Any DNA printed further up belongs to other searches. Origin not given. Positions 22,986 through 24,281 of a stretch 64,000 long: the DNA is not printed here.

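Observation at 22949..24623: Chromosomal ParMRC-like cassette: repeat cluster, actin-like ATPase, RHH adaptor candidate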

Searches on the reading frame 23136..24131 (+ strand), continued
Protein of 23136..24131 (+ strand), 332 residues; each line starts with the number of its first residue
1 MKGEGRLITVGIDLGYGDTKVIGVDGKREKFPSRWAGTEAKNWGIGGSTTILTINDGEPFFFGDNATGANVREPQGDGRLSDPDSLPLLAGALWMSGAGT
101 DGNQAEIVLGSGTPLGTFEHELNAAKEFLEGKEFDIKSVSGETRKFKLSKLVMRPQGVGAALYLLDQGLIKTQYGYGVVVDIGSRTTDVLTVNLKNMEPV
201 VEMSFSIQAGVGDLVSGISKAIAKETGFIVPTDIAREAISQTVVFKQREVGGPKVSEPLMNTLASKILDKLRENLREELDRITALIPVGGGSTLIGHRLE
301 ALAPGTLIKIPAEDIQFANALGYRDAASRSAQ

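Call 28: search_protein_families(library=pfam, proteins=[L046:4984-5301:+, L050:4796-5083:+, L058:4989-5294:+, L057:5308-5574:+, L063:5051-5377:+, L064:5042-5365:+, L035:4050-4355:+, L027:4981-5511:+, L040:5009-5371:+, L031:5044-5469:+], max_evalue=1)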
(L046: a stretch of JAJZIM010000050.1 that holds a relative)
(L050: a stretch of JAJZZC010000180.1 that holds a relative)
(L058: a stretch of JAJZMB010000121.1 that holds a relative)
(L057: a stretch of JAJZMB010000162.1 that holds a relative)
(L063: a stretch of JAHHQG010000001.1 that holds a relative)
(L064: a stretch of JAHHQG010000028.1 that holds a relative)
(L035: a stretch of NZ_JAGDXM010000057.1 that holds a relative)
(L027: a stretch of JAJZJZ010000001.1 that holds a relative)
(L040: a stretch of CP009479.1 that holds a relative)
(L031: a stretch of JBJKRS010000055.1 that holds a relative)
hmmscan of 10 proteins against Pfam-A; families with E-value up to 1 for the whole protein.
L046:4984-5301:+ (106 aa): 0 families

L050:4796-5083:+ (96 aa): 0 families

L058:4989-5294:+ (102 aa): 0 families

L057:5308-5574:+ (89 aa): 0 families

L063:5051-5377:+ (109 aa): 1 family
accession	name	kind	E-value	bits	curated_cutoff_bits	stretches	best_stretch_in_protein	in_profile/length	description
PF02608.20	Bmp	-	0.24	10.8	24.1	1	5-68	220-284/301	ABC transporter substrate-binding protein PnrA-like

L064:5042-5365:+ (108 aa): 0 families

L035:4050-4355:+ (102 aa): 2 families
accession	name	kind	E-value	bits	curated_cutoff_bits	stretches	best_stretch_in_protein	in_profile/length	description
PF08519.17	RFC1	-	0.029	14.9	23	1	28-79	101-152/158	Replication factor RFC1 C terminal domain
PF06069.16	PerC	-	0.089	13.5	22.6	1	7-63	28-82/90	PerC transcriptional activator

L027:4981-5511:+ (177 aa): 6 families
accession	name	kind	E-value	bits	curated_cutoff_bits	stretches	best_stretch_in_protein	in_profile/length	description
PF16566.10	CREPT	-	0.0038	17.7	29.3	1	13-99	34-120/147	Cell-cycle alteration and expression-elevated protein in tumour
PF19580.5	Exo_endo_phos_3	-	0.0074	15.8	27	1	24-71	6-48/311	Endonuclease/Exonuclease/phosphatase family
PF00435.27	Spectrin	-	0.029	15.3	29.9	1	43-113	13-81/105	Spectrin repeat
PF11916.13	Vac14_Fig4_bd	-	0.031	14.2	25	1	40-153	21-135/179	Vacuolar protein 14 C-terminal Fig4p binding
PF03670.18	UPF0184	-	0.051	14.4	21.5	1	137-173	30-65/83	Uncharacterised protein family (UPF0184)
PF25218.1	TseH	-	0.16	12.3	27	1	20-68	88-137/167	Type VI secretion system effector TseH-like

L040:5009-5371:+ (121 aa): 1 family
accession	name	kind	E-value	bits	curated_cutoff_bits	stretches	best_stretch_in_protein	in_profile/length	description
PF03528.20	Rabaptin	-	0.023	13.9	26.7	1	41-106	142-210/486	Rabaptin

L031:5044-5469:+ (142 aa): 2 families
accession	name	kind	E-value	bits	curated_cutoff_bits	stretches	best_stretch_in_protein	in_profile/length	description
PF10200.14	Ndufs5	-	0.28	11.9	21.2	1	71-107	52-87/96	NADH:ubiquinone oxidoreductase, NDUFS5-15kDa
PF19172.5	DUF5854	-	0.66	10.3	27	0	75-127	4-55/159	Family of unknown function (DUF5854)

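Call 64: search_protein_families(library=pfam, proteins=[L050:5098-7086:+], max_evalue=0.00001)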
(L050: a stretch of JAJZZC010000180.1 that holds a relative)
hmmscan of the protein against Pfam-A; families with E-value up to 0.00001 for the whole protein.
L050:5098-7086:+ (663 aa): 3 families
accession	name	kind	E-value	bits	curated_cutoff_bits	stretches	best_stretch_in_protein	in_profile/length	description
PF02534.20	T4SS-DNA_transf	-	1.4e-42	146.6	20.1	1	156-595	16-439/468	Type IV secretory system Conjugative DNA transfer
PF12696.13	TraG-D_C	-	1.1e-25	90.4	22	1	465-579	2-124/126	TraM recognition site of TraD and TraG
PF10412.15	TrwB_AAD_bind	-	3.9e-19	69.2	20.5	1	436-556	221-338/387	Type IV secretion-system coupling protein DNA-binding domain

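Call 97: search_protein_families(library=ncbifam, proteins=[L043:5004-5309:+, L027:4981-5511:+, L040:5009-5371:+, L046:4984-5301:+, L058:4989-5294:+, window:23154-24131:+], max_evalue=1)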
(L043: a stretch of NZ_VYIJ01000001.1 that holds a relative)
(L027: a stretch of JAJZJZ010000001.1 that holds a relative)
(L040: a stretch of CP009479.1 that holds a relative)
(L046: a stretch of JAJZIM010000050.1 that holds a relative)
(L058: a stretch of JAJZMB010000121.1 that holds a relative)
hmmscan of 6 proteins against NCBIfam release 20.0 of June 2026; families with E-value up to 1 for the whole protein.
L043:5004-5309:+ (102 aa): 3 families
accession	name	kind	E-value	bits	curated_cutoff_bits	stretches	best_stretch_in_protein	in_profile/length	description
NF052401.1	AdhsnEplAEhrl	equivalog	0.00098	19.5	150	1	26-97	11-82/103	adhesin EplA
TIGR01765.1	tspaseT_teng_N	subfamily_domain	0.07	13.1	47.25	1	2-53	1-53/73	transposase, putative, N-terminal domain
NF011044.0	PRK14474.1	equivalog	0.076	12.4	339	1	11-98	112-200/258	F0F1 ATP synthase subunit B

L027:4981-5511:+ (177 aa): 1 family
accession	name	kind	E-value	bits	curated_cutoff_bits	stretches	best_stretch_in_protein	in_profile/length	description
TIGR03536.1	DapD_gpp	equivalog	0.087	11.6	518.45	1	33-125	23-114/341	2,3,4,5-tetrahydropyridine-2,6-dicarboxylate N-succinyltransferase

L040:5009-5371:+ (121 aa): 1 family
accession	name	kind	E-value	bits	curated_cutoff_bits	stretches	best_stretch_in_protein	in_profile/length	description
TIGR03859.1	PQQ_PqqD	equivalog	0.026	14.4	46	1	31-74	32-76/81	pyrroloquinoline quinone biosynthesis peptide chaperone PqqD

L046:4984-5301:+ (106 aa): 0 families

L058:4989-5294:+ (102 aa): 1 family
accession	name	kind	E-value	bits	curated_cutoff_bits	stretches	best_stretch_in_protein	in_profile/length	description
NF052270.1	Staph_DH_FadE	equivalog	0.18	10.5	600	1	9-74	284-350/400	acyl-CoA dehydrogenase FadE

window:23154-24131:+ (326 aa): 3 families
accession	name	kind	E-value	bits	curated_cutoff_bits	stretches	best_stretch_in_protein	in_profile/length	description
TIGR03739.1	PRTRC_D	hypoth_equivalog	1.2e-15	57.3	214.8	1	6-320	2-317/320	PRTRC system protein D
NF010498.0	PRK13917.1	equivalog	1.8e-09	37.3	417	1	100-319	112-332/344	plasmid segregation protein ParM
TIGR03123.1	one_C_unchar_1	hypoth_equivalog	0.0068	15.7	244.1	1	129-187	88-146/327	probable H4MPT-linked C1 transfer pathway protein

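Call 98: search_protein_families(library=phrogs, proteins=[L043:5004-5309:+, L027:4981-5511:+, L040:5009-5371:+, L046:4984-5301:+, L058:4989-5294:+], max_evalue=0.1)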
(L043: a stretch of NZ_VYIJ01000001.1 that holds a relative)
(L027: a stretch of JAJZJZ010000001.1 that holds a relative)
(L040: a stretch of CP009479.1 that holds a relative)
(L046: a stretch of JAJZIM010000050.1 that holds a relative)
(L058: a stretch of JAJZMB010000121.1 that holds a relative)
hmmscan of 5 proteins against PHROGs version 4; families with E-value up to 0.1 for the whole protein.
L043:5004-5309:+ (102 aa): 1 family
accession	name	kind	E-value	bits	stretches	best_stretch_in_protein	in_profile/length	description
phrog_34542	-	unknown function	0.069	14.3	0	13-67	52-106/153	-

L027:4981-5511:+ (177 aa): 1 family
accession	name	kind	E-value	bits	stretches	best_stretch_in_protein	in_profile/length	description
phrog_26917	-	unknown function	0.048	14.5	0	15-76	99-165/172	-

L040:5009-5371:+ (121 aa): 3 families
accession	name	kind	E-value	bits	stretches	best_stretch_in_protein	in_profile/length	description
phrog_7382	-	unknown function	0.0046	18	0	59-119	13-73/82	-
phrog_10101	-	unknown function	0.014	16.6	1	59-117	52-109/120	-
phrog_11671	-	unknown function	0.024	15.7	1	38-111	60-134/146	-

L046:4984-5301:+ (106 aa): 2 families
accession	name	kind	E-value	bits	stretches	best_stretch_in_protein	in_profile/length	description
phrog_35332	-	unknown function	0.048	14.6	1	53-71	3-21/50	-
phrog_31327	-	unknown function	0.066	14.3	1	37-71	12-46/65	-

L058:4989-5294:+ (102 aa): 0 families
